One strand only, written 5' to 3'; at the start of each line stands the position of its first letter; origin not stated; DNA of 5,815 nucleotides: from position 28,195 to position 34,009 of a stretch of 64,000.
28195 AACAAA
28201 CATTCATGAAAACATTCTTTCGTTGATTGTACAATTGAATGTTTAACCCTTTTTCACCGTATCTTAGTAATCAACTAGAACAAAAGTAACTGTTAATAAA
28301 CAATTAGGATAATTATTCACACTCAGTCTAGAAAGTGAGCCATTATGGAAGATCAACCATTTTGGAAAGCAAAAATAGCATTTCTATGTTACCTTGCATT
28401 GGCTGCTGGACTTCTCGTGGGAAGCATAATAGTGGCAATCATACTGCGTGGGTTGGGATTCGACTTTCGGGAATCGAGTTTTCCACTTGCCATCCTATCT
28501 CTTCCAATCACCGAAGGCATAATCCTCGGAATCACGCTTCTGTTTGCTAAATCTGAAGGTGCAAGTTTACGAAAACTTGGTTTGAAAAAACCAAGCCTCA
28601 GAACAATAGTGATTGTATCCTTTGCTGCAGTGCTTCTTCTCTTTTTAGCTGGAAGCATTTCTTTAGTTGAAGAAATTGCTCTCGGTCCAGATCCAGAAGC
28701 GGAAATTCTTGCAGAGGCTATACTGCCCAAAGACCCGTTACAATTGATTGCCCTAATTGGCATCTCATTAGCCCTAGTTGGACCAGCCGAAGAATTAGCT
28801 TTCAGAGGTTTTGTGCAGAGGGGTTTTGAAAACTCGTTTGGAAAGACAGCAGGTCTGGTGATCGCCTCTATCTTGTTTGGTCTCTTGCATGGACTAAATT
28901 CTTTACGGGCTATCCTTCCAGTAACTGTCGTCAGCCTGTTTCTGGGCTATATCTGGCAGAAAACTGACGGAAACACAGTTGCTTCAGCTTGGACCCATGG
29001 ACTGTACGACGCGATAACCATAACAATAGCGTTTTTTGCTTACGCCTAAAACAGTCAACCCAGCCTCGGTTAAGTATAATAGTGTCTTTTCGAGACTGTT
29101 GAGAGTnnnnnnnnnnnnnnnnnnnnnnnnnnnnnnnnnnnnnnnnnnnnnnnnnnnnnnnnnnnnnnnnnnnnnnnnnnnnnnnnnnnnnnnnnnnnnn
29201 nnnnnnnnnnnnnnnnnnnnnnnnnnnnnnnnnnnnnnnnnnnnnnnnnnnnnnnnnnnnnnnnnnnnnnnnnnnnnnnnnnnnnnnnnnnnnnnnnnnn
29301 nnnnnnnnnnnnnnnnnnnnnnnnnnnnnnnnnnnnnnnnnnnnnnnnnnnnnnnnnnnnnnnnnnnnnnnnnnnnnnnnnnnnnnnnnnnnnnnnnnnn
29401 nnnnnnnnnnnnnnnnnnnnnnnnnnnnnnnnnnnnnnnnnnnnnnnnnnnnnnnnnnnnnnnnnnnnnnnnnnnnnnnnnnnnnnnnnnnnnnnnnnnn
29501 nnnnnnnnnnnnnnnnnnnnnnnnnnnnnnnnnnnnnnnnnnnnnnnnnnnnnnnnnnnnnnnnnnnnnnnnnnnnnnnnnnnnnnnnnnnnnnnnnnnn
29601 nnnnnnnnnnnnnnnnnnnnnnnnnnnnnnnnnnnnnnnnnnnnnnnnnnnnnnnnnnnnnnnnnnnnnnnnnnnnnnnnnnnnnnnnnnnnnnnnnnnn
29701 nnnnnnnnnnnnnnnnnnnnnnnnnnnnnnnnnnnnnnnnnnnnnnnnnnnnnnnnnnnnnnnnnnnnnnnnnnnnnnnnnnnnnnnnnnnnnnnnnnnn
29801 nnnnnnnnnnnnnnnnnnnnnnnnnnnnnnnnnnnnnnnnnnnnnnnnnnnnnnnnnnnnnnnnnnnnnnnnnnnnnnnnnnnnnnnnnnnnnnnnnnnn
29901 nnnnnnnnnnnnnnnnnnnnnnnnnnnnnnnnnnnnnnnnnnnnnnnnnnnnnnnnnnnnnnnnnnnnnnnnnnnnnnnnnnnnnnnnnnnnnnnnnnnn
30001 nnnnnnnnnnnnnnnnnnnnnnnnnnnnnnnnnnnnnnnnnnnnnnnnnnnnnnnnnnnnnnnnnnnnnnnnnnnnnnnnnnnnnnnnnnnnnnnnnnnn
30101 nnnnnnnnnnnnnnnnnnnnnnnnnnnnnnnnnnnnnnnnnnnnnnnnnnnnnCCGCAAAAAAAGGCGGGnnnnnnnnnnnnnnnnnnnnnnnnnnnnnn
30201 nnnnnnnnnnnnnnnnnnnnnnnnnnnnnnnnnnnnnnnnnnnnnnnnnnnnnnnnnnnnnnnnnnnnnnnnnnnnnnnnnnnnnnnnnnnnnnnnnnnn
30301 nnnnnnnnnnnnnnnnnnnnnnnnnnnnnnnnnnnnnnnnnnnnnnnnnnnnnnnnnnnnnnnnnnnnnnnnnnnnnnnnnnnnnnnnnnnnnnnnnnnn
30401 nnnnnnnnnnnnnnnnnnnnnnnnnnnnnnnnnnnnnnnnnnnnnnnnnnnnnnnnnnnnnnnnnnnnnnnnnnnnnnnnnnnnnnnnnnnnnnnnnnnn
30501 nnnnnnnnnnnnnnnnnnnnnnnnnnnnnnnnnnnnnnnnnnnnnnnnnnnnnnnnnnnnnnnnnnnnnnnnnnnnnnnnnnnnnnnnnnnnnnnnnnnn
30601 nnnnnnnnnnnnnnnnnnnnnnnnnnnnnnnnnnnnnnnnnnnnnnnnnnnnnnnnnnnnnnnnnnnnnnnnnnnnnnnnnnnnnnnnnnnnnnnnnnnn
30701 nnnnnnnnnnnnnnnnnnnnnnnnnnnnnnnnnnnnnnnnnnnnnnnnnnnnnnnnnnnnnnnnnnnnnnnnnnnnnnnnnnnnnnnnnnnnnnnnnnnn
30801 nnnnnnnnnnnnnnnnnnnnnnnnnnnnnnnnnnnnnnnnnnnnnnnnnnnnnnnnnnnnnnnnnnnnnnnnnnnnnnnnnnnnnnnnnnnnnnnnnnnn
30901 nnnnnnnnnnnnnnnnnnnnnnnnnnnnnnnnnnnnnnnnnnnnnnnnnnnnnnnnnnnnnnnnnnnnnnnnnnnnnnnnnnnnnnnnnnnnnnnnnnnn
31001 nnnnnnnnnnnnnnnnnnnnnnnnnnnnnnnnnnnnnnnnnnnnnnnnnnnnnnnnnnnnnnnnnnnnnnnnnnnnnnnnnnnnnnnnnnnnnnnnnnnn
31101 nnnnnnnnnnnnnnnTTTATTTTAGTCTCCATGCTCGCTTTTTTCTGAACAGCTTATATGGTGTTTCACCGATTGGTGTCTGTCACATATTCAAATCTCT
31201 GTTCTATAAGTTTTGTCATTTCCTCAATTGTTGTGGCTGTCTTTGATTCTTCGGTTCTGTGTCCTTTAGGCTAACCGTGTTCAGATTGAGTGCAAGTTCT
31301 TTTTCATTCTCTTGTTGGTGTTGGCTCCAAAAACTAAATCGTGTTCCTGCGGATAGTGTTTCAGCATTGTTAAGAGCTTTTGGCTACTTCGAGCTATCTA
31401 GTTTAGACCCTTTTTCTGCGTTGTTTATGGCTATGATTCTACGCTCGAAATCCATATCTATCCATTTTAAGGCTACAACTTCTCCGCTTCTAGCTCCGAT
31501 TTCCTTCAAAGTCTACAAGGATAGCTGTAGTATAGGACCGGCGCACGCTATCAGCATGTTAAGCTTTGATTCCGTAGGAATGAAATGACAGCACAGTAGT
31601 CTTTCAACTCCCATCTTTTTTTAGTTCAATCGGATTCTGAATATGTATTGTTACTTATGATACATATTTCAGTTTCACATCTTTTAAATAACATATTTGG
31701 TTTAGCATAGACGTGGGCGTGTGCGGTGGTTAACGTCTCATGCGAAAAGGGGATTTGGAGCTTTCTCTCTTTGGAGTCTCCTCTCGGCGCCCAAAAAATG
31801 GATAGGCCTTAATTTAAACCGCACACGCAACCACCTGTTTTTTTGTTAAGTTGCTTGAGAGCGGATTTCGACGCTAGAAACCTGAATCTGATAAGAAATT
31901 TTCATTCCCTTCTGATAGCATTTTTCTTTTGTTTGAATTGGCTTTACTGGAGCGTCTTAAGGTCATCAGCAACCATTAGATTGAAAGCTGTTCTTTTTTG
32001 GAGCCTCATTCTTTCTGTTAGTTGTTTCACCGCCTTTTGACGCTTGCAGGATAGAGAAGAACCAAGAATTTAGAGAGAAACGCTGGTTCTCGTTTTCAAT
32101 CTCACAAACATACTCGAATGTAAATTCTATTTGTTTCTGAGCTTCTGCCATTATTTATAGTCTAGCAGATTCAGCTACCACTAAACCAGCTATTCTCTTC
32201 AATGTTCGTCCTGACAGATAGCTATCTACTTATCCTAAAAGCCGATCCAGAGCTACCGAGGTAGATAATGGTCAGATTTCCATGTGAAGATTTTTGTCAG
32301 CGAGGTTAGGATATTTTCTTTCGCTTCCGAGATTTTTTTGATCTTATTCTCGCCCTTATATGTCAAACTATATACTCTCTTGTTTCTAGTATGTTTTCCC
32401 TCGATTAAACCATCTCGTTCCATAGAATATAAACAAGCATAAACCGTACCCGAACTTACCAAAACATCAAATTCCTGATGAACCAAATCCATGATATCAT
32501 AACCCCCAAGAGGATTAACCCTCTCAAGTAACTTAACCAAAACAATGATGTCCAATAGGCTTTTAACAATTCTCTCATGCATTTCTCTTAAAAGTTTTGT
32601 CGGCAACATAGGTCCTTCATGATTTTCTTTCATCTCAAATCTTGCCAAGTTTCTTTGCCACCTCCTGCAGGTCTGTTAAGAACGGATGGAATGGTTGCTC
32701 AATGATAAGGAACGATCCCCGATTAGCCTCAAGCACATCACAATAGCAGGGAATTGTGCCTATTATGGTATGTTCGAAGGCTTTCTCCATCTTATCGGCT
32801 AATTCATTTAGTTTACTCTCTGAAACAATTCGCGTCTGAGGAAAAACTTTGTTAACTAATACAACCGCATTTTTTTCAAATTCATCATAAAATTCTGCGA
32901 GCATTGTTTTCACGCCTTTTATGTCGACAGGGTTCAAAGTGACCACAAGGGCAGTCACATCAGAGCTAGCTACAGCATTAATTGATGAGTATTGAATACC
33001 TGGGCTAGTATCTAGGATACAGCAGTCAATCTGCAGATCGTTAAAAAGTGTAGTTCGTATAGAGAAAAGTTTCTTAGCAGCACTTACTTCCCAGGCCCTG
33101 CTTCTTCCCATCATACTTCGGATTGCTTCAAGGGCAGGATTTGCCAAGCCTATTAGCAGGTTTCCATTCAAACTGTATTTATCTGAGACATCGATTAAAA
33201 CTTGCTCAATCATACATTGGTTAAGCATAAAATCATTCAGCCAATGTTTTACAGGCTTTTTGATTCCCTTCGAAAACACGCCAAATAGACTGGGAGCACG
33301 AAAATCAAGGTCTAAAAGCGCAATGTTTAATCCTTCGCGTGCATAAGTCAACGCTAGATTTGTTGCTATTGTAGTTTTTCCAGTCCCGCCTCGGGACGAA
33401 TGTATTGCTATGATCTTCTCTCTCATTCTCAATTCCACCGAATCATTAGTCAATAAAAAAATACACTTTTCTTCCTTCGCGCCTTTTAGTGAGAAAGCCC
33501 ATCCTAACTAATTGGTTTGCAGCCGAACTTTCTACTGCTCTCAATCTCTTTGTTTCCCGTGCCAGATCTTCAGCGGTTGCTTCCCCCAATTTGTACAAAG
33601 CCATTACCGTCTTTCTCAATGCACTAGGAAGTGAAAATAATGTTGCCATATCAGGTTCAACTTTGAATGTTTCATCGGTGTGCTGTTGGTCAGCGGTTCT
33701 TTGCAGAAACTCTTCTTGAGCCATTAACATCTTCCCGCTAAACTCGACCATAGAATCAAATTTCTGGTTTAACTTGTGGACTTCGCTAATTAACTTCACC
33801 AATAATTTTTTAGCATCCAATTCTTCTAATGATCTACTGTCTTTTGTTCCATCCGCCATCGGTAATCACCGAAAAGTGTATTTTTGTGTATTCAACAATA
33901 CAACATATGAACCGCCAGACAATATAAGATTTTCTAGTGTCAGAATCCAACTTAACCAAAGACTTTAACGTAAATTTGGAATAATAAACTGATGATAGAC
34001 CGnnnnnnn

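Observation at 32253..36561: Accessory locus 1: wHTH-ParA-like-PadR operon divergent from a PPS-like / small Nif11-like / MFS trio, with a second copy 20 kb away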

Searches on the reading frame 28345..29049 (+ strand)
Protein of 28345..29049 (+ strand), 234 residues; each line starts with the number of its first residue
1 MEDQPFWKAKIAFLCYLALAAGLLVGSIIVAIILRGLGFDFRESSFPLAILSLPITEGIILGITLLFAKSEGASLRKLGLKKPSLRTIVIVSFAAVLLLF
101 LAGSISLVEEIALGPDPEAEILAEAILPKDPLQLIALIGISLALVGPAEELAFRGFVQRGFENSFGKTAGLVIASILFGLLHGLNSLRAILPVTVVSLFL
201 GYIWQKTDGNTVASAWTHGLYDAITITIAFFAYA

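Call 53: search_protein_families(library=pfam, proteins=[window:28345-29049:+], max_evalue=0.01)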
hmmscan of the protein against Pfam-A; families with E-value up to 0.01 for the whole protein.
window:28345-29049:+ (234 aa): 1 family
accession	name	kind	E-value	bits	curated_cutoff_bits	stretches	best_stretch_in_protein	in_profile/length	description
PF02517.21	Rce1-like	-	1.2e-18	67.6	22.4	1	133-224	3-93/93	Type II CAAX prenyl endopeptidase Rce1-like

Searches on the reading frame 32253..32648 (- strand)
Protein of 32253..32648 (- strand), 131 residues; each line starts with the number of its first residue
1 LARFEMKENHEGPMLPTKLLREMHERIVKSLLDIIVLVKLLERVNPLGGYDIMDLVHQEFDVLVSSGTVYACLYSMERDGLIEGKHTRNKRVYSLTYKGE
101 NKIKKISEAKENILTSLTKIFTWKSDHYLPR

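Call 3: search_protein_families(library=pfam, proteins=[window:32253-32648:-], max_evalue=0.1)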
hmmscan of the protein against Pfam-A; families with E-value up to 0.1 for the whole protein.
window:32253-32648:- (131 aa): 7 families
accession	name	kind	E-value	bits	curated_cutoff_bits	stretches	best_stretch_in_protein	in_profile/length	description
PF03551.20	PadR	-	4.9e-10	39.7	27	1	39-104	3-74/75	Transcriptional regulator PadR-like family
PF14277.12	DUF4364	-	0.0055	17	26.9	1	68-106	35-73/162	Domain of unknown function (DUF4364)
PF04458.17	DUF505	-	0.0068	15.3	28.7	1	69-123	367-423/622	Protein of unknown function (DUF505)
PF07848.18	PaaX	-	0.019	15.6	24.8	1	43-98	13-69/70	PaaX-like protein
PF11313.14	DUF3116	-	0.02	15.3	25.9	1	69-108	44-84/84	Protein of unknown function (DUF3116)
PF01475.25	FUR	-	0.025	15.2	23.1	1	51-97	29-75/121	Ferric uptake regulator family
PF22194.2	F-93_WHD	-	0.043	14.3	28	1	44-99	9-62/62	F-93, winged-helix domain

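Call 15: search_protein_families(library=ncbifam, proteins=[window:32253-32648:-], max_evalue=0.01)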
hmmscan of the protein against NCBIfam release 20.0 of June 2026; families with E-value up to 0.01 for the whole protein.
window:32253-32648:- (131 aa): 6 families
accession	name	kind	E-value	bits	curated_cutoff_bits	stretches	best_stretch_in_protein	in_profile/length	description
TIGR03433.1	padR_acidobact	paralog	1.1e-08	35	101.8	1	31-120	4-98/101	PadR family transcriptional regulator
NF006931.0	PRK09416.1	equivalog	7.5e-06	26.2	112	1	45-112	54-124/135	PadR family transcriptional regulator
NF053635.1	TransRegRv3488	equivalog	1.2e-05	25.4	140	1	64-111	38-89/98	Rv3488 family transcriptional regulator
TIGR02719.1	repress_PhaQ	equivalog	2.8e-05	24.4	139.35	1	43-130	34-126/138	poly-beta-hydroxybutyrate-responsive repressor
NF038232.1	STM3845_fam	equivalog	0.00054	19.8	100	1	36-114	187-265/277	retron St85 family effector protein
NF004170.0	PRK05638.1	equivalog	0.0025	16.5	421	1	37-103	376-438/442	threonine synthase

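Call 81: search_solved_structures(query=window:32253-32648:-, max_evalue=0.01)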
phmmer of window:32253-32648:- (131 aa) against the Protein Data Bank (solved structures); distinct sequences matched with E-value up to 0.01: 3.
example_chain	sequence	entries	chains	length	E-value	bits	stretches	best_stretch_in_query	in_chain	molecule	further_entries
5dym_A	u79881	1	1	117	0.00026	24.2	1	22-102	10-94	PadR-family transcriptional regulator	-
4esb_A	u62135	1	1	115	0.00086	22.5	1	23-121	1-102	Transcriptional regulator, PadR family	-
3elk_A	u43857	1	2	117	0.0094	19.2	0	24-96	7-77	Putative transcriptional regulator TA0346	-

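Call 85: search_protein_families(library=padloc, proteins=[window:32253-32648:-], max_evalue=0.001)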
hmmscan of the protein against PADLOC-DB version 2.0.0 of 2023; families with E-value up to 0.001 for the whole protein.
window:32253-32648:- (131 aa): 0 families

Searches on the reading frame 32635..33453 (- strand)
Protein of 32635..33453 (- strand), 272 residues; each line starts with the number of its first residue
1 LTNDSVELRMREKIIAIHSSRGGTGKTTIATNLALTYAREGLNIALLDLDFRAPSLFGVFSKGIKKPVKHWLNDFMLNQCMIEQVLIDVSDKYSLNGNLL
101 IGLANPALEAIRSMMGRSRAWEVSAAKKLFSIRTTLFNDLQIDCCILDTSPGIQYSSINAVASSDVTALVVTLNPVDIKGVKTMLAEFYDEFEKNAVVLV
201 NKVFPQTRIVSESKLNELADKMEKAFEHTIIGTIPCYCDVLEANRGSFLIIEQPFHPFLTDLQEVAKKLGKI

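Call 3: search_protein_families(library=pfam, proteins=[window:32635-33453:-], max_evalue=0.1)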
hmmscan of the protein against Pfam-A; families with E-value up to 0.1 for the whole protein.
window:32635-33453:- (272 aa): 10 families
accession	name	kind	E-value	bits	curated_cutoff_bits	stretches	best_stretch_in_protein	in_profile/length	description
PF13614.12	AAA_31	-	3.1e-16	60.3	27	1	13-187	2-163/177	AAA domain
PF01656.29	CbiA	-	2.9e-13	50.3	25.4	1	15-212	1-92/125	CobQ/CobB/MinD/ParA nucleotide binding domain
PF10609.15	ParA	-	4.2e-13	49.7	27.1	1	12-61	3-52/246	NUBPL iron-transfer P-loop NTPase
PF09140.17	MipZ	-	1e-05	25.4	20.7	1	14-56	2-44/262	ATPase MipZ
PF02374.21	ArsA_ATPase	-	0.00076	19.2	24.3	1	19-67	7-54/305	Anion-transporting ATPase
PF20720.3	nSTAND3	-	0.006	16.7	27.2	1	19-44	23-48/155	Novel STAND NTPase 3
PF07015.17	VirC1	-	0.006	16.4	24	0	13-51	2-40/231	VirC1 protein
PF13481.12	AAA_25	-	0.0065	16.6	27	1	10-44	30-63/195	AAA domain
PF06564.18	CBP_BcsQ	-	0.0094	15.9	21.3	1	13-49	2-38/234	Cellulose biosynthesis protein BcsQ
PF16575.11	CLP1_P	-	0.05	13.9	26.6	0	23-52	4-33/188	mRNA cleavage and polyadenylation factor CLP1 P-loop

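Call 15: search_protein_families(library=ncbifam, proteins=[window:32635-33453:-], max_evalue=0.01)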
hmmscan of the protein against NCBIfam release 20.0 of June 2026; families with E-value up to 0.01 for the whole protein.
window:32635-33453:- (272 aa): 18 families
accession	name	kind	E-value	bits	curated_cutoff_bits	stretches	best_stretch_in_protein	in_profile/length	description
NF041546.1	ParA_partition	equivalog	9.8e-16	57.9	180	2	14-50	1-37/203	ParA family partition ATPase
TIGR01007.1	eps_fam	subfamily_domain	7.1e-13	48.6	108.05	1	12-88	17-90/204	polysaccharide biosynthesis tyrosine autokinase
NF047398.1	AAA_KGGVGR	domain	1.2e-12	48.6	90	1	13-187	3-188/190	KGGVGR-motif variant AAA ATPase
TIGR01968.1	minD_bact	equivalog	1.6e-12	47.4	212.9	1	13-253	2-221/261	septum site-determining protein MinD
TIGR01969.1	minD_arch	subfamily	1.5e-10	40.6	201.75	1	14-52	2-40/251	cell division ATPase MinD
NF008669.0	PRK11670.1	equivalog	1.7e-10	40.3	348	1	11-62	106-157/369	iron-sulfur cluster carrier protein ApbC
NF041136.1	MrpORP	equivalog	4.7e-10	39.3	450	1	13-61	6-54/365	iron-sulfur cluster carrier protein MrpORP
TIGR03029.1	EpsG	equivalog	6.4e-08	32.1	313.8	1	12-60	103-151/274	chain length determinant protein tyrosine kinase EpsG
TIGR03453.1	partition_RepA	equivalog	8.2e-07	28.2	348.45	1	13-53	105-145/387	plasmid partitioning protein RepA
TIGR03018.1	pepcterm_TyrKin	hypoth_equivalog_domain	1.2e-06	28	230.65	1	11-186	34-194/207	XrtA-associated tyrosine autokinase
TIGR03371.1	cellulose_yhjQ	equivalog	2.3e-06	27.3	157.85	1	13-51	2-40/246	cellulose biosynthesis protein BcsQ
TIGR03815.1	CpaE_hom_Actino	equivalog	3.4e-06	26.4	154.45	1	12-52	111-151/340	septum site-determining protein Ssd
NF040564.1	SCO2523_fam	equivalog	1.1e-05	24.9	200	1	17-91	5-80/305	SCO2523 family variant P-loop protein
NF053622.1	ATPseBagAMYCTU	equivalog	3.1e-05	23.6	400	1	16-52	10-46/325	ATPase BagA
NF010423.0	PRK13849.1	equivalog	0.00033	20.1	313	0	13-51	2-40/231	conjugal transfer ATPase VirC1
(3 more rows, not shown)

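Call 48: search_solved_structures(query=window:32635-33453:-, max_evalue=0.000001)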
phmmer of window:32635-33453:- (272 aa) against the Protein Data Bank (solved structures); distinct sequences matched with E-value up to 0.000001: 5.
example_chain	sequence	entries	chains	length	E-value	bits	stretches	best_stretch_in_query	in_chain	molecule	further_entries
8zkc_A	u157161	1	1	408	2.6e-09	40.2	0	12-60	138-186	Iron-sulfur cluster carrier protein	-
2ph1_A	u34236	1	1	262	2.7e-07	33.6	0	12-60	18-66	Nucleotide-binding protein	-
1hyq_A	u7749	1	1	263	6.3e-07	32.4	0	14-266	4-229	CELL DIVISION INHIBITOR (MIND-1)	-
3kb1_A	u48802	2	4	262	7.6e-07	32.1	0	15-61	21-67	Nucleotide-binding protein | Iron-sulfur cluster carrier protein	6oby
3vx3_A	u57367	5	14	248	9.7e-07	31.8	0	11-55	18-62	ATPase involved in chromosome partitioning, ParA/MinD family, Mrp homolog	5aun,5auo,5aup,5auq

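Call 85: search_protein_families(library=padloc, proteins=[window:32635-33453:-], max_evalue=0.001)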
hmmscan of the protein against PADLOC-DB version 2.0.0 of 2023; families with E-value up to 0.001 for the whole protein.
window:32635-33453:- (272 aa): 1 family
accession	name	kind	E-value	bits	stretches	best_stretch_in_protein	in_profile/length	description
PDLC04559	PDC-M28B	-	7.4e-05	20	1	11-59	127-175/438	-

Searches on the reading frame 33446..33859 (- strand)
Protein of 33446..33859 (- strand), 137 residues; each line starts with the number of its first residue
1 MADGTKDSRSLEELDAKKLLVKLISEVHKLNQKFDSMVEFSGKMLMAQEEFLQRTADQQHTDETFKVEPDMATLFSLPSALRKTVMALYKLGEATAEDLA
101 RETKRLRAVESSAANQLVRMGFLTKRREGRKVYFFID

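Call 3: search_protein_families(library=pfam, proteins=[window:33446-33859:-], max_evalue=0.1)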
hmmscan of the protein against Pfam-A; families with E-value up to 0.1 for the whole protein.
window:33446-33859:- (137 aa): 3 families
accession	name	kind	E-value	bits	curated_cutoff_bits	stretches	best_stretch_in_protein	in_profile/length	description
PF01978.25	TrmB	-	0.00038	20.7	25.6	1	87-137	16-66/68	Sugar-specific transcriptional regulator TrmB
PF12802.13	MarR_2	-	0.0061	17.1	27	1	86-129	12-56/61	MarR family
PF01047.28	MarR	-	0.0097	16.2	24.6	1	85-127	9-51/59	MarR family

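Call 15: search_protein_families(library=ncbifam, proteins=[window:33446-33859:-], max_evalue=0.01)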
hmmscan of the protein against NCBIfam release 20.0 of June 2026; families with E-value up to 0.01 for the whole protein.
window:33446-33859:- (137 aa): 2 families
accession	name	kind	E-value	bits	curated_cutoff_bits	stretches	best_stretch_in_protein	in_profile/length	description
NF053606.1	Sta1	subfamily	0.0019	18.3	80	1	75-130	16-71/100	Sta1 family transcriptional regulator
NF033788.1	HTH_metalloreg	subfamily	0.0023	17.7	55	1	84-136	16-68/77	metalloregulator ArsR/SmtB family transcription factor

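Call 82: search_solved_structures(query=window:33446-33859:-, max_evalue=1)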
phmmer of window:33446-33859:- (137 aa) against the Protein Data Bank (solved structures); distinct sequences matched with E-value up to 1: 3.
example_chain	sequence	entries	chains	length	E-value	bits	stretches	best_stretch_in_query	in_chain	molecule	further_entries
7qep_D0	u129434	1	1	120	0.18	15.6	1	53-113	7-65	40S RIBOSOMAL PROTEIN S20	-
9g1w_A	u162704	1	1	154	0.21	15.4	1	86-130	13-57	Type IV pilus assembly ATPase PilB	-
3f6v_A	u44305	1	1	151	0.74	13.6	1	81-137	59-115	Possible transcriptional regulator, ArsR family protein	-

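Call 85: search_protein_families(library=padloc, proteins=[window:33446-33859:-], max_evalue=0.001)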
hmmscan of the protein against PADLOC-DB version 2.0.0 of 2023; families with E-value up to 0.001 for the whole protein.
window:33446-33859:- (137 aa): 0 families
